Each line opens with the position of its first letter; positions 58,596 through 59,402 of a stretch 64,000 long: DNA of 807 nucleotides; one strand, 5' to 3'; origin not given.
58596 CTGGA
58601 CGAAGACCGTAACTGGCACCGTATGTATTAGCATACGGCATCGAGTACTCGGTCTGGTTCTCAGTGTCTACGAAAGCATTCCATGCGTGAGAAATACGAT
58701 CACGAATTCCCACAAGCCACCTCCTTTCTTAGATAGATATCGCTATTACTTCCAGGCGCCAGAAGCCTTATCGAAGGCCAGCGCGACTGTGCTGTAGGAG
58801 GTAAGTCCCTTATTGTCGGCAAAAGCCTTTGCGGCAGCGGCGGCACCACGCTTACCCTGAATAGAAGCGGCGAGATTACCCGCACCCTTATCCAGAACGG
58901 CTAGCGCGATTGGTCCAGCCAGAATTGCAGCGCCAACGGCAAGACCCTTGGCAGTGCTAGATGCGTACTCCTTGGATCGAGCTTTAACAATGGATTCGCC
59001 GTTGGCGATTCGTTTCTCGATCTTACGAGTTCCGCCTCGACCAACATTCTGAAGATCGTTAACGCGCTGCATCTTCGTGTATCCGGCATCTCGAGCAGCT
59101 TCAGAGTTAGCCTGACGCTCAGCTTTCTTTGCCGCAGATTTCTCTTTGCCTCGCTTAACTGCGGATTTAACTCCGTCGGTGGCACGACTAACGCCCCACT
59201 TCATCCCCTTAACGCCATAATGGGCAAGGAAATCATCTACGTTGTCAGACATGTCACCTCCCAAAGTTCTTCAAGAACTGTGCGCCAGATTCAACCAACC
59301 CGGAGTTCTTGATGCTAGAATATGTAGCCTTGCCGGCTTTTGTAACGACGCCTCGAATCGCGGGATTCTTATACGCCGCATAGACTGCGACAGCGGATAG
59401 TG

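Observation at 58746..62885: Five paralogous small proteins flanking the terminase gene share an almost invariant N-terminus (D)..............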

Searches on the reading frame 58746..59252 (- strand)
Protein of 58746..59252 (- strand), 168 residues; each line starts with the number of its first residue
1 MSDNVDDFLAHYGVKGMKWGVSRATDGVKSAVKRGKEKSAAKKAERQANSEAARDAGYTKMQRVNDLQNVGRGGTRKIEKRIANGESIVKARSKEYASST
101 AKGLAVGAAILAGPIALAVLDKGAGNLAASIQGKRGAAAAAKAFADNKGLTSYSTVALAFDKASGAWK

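Call 3: search_protein_families(library=pfam, proteins=[window:58746-59252:-], max_evalue=0.1)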
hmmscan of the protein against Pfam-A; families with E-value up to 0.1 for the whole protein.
window:58746-59252:- (168 aa): 1 family
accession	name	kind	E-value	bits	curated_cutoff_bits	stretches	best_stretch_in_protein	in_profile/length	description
PF23847.1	DUF7211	-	9.2e-15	54.2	27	1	2-24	1-23/25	Family of unknown function (DUF7211)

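Call 4: search_protein_families(library=phrogs, proteins=[window:58746-59252:-], max_evalue=0.01)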
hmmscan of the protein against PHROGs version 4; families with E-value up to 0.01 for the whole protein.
window:58746-59252:- (168 aa): 14 families
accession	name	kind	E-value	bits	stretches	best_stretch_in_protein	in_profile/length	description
phrog_34327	-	unknown function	1.5e-13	51.9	2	45-151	27-134/167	-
phrog_7502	-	unknown function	2.5e-13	51.3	1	1-106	1-102/298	-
phrog_35934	-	head and packaging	1.5e-11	45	1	1-33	5-37/331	virion structural protein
phrog_14126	-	unknown function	4.5e-11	43.3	1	1-87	24-107/447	-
phrog_38171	-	unknown function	3.2e-09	37.8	1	1-33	1-33/227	-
phrog_7021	-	unknown function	6.1e-08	33.3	1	4-61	188-247/330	-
phrog_14710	-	unknown function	1.2e-07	32.9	1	3-28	2-27/193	-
phrog_6291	-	unknown function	4.5e-07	31.1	1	3-49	2-45/177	-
phrog_18721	-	unknown function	5e-07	31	1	1-54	1-57/146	-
phrog_19428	-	unknown function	8.6e-06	27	1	5-102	6-100/125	-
phrog_11022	-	unknown function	1.1e-05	26.7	1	5-56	41-94/227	-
phrog_24711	-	unknown function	5.6e-05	22.8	1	3-55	335-390/532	-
phrog_17496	-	unknown function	0.00021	23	1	9-106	5-105/117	-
phrog_32444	-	unknown function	0.0012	19.7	1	6-50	5-49/220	-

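Call 20: find_homologous_proteins(query=A1, max_evalue=0.001)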
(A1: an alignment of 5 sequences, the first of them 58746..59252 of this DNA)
Query A1 (5 sequences) (168 aa, profile of the alignment): 3849 proteins with E <= 0.001 among 8000 candidates; the best 120 are listed.
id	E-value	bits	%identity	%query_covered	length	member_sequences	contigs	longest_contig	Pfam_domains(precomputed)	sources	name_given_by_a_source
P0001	7.4e-47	178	90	12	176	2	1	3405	PF23847.2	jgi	jgi:hypothetical protein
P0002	1.9e-43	167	42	46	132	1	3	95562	PF23847.2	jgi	jgi:hypothetical protein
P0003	1.0e-39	155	96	100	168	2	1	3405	PF23847.2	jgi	jgi:hypothetical protein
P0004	1.3e-38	151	59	24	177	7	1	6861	PF23847.2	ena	-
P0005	1.5e-38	151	59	24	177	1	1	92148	PF23847.2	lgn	-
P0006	2.2e-38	150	46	31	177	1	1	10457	PF23847.2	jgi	-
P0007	4.3e-38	149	56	24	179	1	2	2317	PF23847.2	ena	-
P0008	4.9e-38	149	61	24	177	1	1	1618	PF23847.2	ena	-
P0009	1.5e-37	148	31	93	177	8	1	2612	PF23847.2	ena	-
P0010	1.9e-37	147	57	27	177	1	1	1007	PF23847.2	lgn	-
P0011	2.7e-37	147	71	14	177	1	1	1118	PF23847.2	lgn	-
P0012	3.1e-37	147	56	24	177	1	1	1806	PF23847.2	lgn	-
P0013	8.7e-37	145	52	27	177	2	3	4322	PF23847.2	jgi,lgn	jgi:hypothetical protein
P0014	1.7e-36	144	58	25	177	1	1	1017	PF23847.2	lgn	-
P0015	1.7e-36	144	52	27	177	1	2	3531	PF23847.2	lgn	-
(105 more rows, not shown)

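Call 65: find_related_loci(query=A1, collection=genome_contigs, flank=8000)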
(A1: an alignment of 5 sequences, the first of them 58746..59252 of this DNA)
Query A1 (168 aa) in genome_contigs; peptide patterns used: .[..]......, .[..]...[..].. (x = any residue, [..] = any of these).
207 stretches matched a pattern; 104 encode a relative of the query (tblastn E <= 1e-3); the best 80 are kept; 72 distinct loci.
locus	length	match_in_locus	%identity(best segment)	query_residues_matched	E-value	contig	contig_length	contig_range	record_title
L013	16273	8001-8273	35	6-108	3e-10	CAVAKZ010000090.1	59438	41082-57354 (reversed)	Parabacteroides distasonis isolate H07606-L1_cleanbin_000008 genome assembly, contig: Spades_H07606-L1_contig_302, whole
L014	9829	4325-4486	51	1-55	2e-8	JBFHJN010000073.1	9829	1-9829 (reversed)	MAG: Coriobacteriia bacterium isolate Mix_sand07.2021.05.G.64 k141_2709574_length_9829_cov_8.0000, whole genome shotgun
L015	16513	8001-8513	29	7-153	4e-8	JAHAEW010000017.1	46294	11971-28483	MAG: Clostridiales bacterium isolate L3_058_000G1_dasL3_058_000G1_concoct_79_sub L3_058_000G1_scaffold_1077, whole genom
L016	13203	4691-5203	29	7-153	4e-8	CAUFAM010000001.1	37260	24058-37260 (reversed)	MAG TPA_asm: uncultured Oscillospiraceae bacterium isolate ERR10149235_bin.12_MetaWRAP_v1.3_MAG genome assembly, contig:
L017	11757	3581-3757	44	7-62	9e-8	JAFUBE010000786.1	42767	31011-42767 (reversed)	MAG: Eggerthellaceae bacterium isolate RGIG4335 Roe_deer_Jejunum-1__c177524, whole genome shotgun sequence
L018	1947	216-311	58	1-33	8e-8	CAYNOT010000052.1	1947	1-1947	MAG TPA_asm: uncultured Roseivirgaceae bacterium isolate SRP344714_co2_244 genome assembly, contig: NODE_149826_length_1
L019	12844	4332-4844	28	7-153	2e-7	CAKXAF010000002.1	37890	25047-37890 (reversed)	MAG: uncultured thaumarchaeote isolate MTG243_bin.50.fa genome assembly, contig: NODE_2_length_37890_cov_5.379764, whole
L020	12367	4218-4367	52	6-52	4e-7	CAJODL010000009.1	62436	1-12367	uncultured Prevotella sp. isolate Sheep_1_mag_34 genome assembly, contig: scaffold_184, whole genome shotgun sequence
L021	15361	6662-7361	38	4-68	4e-7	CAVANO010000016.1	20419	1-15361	Anaerovoracaceae bacterium isolate H07605-L1_cleanbin_000004 genome assembly, contig: Spades_H07605-L1_contig_892, whole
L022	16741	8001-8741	32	6-75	1e-6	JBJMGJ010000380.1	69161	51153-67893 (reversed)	MAG: Bryobacteraceae bacterium isolate H1_18_all_fractions_metab_conc_105_57_8 k255_5447249, whole genome shotgun sequen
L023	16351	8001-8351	35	7-111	2e-6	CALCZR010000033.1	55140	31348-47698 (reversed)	MAG TPA_asm: uncultured Candidatus Saccharibacteria bacterium isolate SRR6231146_bin.58_CONCOCT_v1.1_MAG genome assembly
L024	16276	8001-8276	32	6-119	1e-6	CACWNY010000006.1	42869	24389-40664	MAG: uncultured Ruminococcus sp. isolate RUG10751 genome assembly, contig: RUG10751_asm_6, whole genome shotgun sequence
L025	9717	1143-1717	65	1-53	1e-6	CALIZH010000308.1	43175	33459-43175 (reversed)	MAG TPA_asm: uncultured Actinomyces sp. isolate ERR589726_bin.15_CONCOCT_v1.1_MAG genome assembly, contig: ERZ773236.147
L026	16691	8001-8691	32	7-79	3e-6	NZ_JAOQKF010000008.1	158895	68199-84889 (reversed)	Muriventricola aceti strain H5_61 .14207_7_60.8, whole genome shotgun sequence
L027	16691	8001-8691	32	7-79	3e-6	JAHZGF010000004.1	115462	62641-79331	MAG: Clostridiales bacterium isolate HRGM_Genome_3054 HRGM_Genome_3054_4, whole genome shotgun sequence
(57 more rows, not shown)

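Call 70: search_protein_families(library=ncbifam, proteins=[window:58746-59252:-], max_evalue=0.01)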
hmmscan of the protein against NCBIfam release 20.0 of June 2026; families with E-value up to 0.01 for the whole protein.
window:58746-59252:- (168 aa): 0 families
